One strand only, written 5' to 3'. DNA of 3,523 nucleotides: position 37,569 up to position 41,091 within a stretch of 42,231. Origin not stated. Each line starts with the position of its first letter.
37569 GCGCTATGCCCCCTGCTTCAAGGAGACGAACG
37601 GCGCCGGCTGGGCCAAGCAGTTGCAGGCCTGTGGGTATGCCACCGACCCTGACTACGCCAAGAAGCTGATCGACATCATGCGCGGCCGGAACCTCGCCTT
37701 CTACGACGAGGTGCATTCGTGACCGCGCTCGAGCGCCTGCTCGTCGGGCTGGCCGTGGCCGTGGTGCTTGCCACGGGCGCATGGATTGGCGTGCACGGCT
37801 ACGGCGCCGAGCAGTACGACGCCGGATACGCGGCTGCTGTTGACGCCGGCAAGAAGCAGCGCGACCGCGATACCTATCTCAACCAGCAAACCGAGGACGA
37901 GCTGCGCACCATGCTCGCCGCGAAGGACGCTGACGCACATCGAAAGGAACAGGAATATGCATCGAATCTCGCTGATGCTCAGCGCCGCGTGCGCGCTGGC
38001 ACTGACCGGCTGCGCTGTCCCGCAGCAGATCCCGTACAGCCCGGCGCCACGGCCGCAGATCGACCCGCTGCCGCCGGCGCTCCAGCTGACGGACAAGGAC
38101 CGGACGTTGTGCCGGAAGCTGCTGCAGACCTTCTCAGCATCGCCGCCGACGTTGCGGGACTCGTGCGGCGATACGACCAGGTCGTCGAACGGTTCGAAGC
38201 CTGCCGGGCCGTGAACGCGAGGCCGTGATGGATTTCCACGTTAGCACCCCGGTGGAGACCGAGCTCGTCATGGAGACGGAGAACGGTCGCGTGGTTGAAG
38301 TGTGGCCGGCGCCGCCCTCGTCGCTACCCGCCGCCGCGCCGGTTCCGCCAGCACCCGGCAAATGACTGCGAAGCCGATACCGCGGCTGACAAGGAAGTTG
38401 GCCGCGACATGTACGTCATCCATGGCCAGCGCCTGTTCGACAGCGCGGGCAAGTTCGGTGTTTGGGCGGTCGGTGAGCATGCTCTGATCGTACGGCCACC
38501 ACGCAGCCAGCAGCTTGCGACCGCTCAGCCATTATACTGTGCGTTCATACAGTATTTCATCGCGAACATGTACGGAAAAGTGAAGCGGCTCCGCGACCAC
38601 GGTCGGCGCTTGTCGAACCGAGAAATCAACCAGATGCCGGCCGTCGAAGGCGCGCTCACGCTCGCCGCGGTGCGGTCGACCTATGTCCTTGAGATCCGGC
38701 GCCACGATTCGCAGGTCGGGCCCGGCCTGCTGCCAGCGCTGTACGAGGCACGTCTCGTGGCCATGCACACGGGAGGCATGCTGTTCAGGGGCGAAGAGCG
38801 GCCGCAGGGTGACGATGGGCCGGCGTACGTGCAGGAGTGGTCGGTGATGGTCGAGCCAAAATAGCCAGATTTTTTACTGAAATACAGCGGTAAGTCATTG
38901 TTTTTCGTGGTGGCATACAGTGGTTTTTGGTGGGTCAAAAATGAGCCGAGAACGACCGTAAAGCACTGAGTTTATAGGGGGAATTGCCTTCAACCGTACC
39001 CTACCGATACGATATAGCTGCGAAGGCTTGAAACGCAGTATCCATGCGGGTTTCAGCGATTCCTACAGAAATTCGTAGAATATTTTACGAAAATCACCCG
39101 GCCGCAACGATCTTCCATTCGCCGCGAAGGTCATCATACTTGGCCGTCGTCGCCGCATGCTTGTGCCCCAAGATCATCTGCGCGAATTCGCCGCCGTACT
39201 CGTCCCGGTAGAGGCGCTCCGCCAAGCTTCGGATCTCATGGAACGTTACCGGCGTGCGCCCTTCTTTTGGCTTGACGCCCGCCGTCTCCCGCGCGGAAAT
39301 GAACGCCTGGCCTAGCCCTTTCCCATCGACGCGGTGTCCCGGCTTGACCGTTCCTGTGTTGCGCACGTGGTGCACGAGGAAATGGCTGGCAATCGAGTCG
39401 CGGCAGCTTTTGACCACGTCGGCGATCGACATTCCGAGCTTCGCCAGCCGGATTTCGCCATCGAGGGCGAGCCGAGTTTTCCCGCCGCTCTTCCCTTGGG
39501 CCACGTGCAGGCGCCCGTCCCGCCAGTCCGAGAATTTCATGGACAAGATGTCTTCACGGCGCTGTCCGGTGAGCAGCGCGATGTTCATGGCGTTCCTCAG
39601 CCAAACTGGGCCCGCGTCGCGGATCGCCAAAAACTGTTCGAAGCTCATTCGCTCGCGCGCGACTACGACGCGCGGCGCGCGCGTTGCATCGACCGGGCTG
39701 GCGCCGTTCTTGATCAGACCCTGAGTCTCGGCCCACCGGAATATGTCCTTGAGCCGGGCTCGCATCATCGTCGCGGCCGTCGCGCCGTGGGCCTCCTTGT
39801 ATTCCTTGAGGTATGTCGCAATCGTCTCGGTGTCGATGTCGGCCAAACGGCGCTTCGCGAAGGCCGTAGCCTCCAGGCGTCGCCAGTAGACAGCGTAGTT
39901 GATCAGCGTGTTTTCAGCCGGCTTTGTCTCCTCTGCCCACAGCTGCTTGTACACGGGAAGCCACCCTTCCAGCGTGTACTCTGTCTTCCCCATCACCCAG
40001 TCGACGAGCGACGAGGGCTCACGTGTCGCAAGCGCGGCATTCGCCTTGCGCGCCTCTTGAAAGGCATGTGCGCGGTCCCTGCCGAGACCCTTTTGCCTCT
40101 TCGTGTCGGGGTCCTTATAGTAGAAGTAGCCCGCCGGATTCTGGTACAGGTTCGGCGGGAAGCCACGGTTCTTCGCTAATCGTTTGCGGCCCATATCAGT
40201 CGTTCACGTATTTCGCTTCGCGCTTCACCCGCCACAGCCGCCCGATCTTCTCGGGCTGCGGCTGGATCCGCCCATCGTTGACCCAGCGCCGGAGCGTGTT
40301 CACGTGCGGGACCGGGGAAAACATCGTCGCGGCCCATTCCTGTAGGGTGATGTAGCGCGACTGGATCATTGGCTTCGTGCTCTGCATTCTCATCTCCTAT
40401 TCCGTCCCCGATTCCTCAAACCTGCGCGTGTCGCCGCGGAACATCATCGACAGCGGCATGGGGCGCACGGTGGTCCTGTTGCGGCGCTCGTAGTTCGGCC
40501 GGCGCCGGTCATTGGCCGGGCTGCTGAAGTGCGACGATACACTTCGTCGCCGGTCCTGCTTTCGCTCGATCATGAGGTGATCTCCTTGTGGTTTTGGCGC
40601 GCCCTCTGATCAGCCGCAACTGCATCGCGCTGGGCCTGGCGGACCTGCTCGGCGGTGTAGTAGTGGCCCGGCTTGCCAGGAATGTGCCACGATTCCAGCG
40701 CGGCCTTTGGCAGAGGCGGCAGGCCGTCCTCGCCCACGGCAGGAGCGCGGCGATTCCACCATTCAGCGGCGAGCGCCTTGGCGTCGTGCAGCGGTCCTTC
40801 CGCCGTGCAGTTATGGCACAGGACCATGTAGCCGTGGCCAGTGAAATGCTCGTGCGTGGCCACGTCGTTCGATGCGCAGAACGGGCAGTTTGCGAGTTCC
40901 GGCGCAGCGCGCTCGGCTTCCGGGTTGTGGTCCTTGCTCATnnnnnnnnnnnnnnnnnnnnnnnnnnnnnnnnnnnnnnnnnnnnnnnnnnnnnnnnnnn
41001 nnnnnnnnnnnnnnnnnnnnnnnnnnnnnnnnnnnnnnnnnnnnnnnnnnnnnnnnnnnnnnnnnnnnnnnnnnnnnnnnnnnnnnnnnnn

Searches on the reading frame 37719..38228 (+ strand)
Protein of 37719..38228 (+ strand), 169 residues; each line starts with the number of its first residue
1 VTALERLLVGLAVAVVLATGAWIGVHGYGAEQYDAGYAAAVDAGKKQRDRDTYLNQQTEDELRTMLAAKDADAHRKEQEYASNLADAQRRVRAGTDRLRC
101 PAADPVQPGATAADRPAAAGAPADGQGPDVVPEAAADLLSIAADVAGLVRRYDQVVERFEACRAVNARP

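Call 24: search_protein_families(library=pfam, max_evalue=0.1, proteins=[window:37719-38228:+])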
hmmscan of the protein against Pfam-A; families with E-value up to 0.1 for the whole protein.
window:37719-38228:+ (169 aa): 0 families

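Call 25: search_protein_families(library=phrogs, max_evalue=0.1, proteins=[window:37719-38228:+])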
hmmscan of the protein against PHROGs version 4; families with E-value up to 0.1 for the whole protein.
window:37719-38228:+ (169 aa): 7 families
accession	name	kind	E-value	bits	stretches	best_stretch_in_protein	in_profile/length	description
phrog_2466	-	lysis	1.6e-09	38.7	1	2-144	3-148/172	Rz-like spanin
phrog_4297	-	lysis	0.00011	23.2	1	6-93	13-99/130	Rz-like spanin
phrog_6197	-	lysis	0.0002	22.5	1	3-104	4-93/167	Rz-like spanin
phrog_13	-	lysis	0.002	19.2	1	11-122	9-117/154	Rz-like spanin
phrog_1403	-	lysis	0.0041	18.1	1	8-96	10-103/212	Rz-like spanin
phrog_1327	-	lysis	0.038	14.8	1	4-145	5-137/158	Rz-like spanin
phrog_8821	-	lysis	0.055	14.6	1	1-91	1-81/130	Rz-like spanin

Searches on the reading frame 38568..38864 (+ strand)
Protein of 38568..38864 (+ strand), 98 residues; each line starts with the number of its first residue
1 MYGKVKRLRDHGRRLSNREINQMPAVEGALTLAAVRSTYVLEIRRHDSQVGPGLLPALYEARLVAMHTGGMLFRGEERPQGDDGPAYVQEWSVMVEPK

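Call 24: search_protein_families(library=pfam, max_evalue=0.1, proteins=[window:38568-38864:+])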
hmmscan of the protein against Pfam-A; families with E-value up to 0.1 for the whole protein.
window:38568-38864:+ (98 aa): 0 families

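Call 25: search_protein_families(library=phrogs, max_evalue=0.1, proteins=[window:38568-38864:+])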
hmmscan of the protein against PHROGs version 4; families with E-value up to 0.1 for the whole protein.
window:38568-38864:+ (98 aa): 1 family
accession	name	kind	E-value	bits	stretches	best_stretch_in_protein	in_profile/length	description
phrog_5560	-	unknown function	0.00076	20.8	1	9-93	2-87/90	-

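Call 46: find_related_loci(query=window:38568-38864:+, collection=viral_contigs, flank=2000)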
Query window:38568-38864:+ (98 aa) in viral_contigs; peptide patterns used: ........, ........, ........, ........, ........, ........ (x = any residue, [..] = any of these).
34 stretches matched a pattern; 28 encode a relative of the query (tblastn E <= 1e-3); 28 distinct loci.
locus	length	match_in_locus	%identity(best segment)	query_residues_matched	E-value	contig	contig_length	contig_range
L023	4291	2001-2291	95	1-97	7e-62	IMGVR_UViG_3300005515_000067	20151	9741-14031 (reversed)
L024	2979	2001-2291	95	1-97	7e-62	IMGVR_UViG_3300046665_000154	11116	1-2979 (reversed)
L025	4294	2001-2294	95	1-98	2e-61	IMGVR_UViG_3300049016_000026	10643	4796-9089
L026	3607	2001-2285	92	1-95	2e-59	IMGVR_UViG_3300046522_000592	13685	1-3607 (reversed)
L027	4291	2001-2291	92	1-97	4e-59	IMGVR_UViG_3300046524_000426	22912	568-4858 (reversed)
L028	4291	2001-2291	75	1-97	4e-49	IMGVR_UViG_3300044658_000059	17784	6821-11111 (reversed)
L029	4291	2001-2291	75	1-97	3e-49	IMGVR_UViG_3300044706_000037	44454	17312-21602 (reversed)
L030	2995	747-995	88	16-98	4e-48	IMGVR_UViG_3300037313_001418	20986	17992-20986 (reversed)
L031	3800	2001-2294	71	1-98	1e-47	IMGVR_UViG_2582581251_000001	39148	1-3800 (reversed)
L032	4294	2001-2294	70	1-98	2e-46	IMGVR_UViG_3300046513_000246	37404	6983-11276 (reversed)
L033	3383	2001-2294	67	1-98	9e-41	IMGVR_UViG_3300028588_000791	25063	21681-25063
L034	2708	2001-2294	66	1-98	2e-40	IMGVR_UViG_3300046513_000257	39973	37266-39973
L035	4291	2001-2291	65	1-97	1e-39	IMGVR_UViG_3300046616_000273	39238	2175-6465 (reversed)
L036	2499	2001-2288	69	1-96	4e-39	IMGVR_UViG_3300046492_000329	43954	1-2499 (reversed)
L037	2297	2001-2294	63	1-98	3e-38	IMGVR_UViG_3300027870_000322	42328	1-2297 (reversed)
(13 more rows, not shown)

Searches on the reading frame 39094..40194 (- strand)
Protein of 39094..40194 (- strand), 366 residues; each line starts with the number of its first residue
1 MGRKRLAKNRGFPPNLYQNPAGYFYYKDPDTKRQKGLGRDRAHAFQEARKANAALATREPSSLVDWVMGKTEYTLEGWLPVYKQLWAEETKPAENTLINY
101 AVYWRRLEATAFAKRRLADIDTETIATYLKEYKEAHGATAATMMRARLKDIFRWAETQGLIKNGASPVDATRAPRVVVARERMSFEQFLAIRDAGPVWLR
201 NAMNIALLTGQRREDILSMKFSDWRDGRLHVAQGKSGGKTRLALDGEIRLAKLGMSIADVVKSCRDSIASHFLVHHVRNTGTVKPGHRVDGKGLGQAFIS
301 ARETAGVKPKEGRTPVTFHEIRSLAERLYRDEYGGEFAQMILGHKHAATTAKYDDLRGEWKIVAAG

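Call 83: search_protein_families(library=phrogs, max_evalue=0.00001, proteins=[window:39094-40194:-])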
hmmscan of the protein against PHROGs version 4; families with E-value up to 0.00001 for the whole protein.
window:39094-40194:- (366 aa): 4 families
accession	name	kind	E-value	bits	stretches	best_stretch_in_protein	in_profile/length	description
phrog_7244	-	integration and excision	1.7e-50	172.7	1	18-265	17-262/263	integrase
phrog_1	-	integration and excision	2.5e-36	127.1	1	16-359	112-438/611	integrase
phrog_10320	-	unknown function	1.4e-20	74.2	1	285-360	11-85/89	-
phrog_216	-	integration and excision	6.9e-15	55.9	1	140-358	14-226/301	integrase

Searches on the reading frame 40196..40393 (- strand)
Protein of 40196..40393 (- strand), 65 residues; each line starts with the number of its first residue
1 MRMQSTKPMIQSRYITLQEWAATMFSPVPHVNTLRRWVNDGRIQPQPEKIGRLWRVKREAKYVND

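Call 24: search_protein_families(library=pfam, max_evalue=0.1, proteins=[window:40196-40393:-])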
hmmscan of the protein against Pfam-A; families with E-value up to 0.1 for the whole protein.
window:40196-40393:- (65 aa): 2 families
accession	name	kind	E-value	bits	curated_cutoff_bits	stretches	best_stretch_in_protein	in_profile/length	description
PF07825.17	Exc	-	5.3e-13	49.2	23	1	14-64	2-52/77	Excisionase-like protein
PF12728.13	HTH_17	-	7.7e-06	26.5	27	1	30-59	14-41/51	Helix-turn-helix domain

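Call 25: search_protein_families(library=phrogs, max_evalue=0.1, proteins=[window:40196-40393:-])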
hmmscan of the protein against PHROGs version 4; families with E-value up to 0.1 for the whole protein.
window:40196-40393:- (65 aa): 6 families
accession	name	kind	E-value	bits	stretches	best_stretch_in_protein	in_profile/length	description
phrog_629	-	integration and excision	9.9e-18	65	1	12-64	2-55/82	excisionase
phrog_66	-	integration and excision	0.0029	18.3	1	4-59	83-134/412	excisionase and transcriptional regulator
phrog_10045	-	DNA, RNA and nucleotide metabolism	0.0034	18.2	1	12-58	18-60/74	HTH DNA binding protein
phrog_2907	-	integration and excision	0.033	15.6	1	12-61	4-53/117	excisionase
phrog_8013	-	unknown function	0.04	14.8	1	7-50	169-209/231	-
phrog_575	-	integration and excision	0.082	14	0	11-49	10-45/71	Cox-like excisionase and repressor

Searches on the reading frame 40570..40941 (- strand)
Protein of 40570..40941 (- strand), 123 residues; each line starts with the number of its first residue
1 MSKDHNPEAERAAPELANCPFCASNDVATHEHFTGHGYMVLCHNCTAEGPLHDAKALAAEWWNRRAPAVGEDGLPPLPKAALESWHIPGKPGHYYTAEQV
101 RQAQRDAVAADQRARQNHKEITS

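Call 24: search_protein_families(library=pfam, max_evalue=0.1, proteins=[window:40570-40941:-])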
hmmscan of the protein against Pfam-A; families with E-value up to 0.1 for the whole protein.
window:40570-40941:- (123 aa): 3 families
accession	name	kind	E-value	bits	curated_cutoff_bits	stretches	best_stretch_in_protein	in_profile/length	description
PF14354.12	Lar_restr_allev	-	1.9e-09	38.1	28.6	1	15-66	2-58/58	Restriction alleviation protein Lar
PF02945.21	Endonuclease_7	-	0.04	14.3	23.6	1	18-55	25-70/82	Recombination endonuclease VII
PF23451.1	Zn_ribbon_PaaD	-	0.071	13.2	27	0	6-35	4-33/53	PaaD zinc beta ribbon domain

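Call 25: search_protein_families(library=phrogs, max_evalue=0.1, proteins=[window:40570-40941:-])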
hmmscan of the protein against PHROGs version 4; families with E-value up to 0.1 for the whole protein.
window:40570-40941:- (123 aa): 6 families
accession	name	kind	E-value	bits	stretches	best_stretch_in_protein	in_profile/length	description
phrog_599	-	moron, auxiliary metabolic gene and host takeover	6.4e-12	47.1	1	12-70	70-131/262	Lar-like restriction alleviation protein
phrog_19812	-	unknown function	0.00023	22.5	1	15-70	5-56/138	-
phrog_31663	-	unknown function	0.00032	21.8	1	15-65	57-108/109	-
phrog_14328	-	unknown function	0.0079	17.3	1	6-48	67-108/141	-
phrog_5085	-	unknown function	0.011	17.2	1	1-52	1-47/106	-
phrog_28897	-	unknown function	0.019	16.1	1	15-48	7-40/68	-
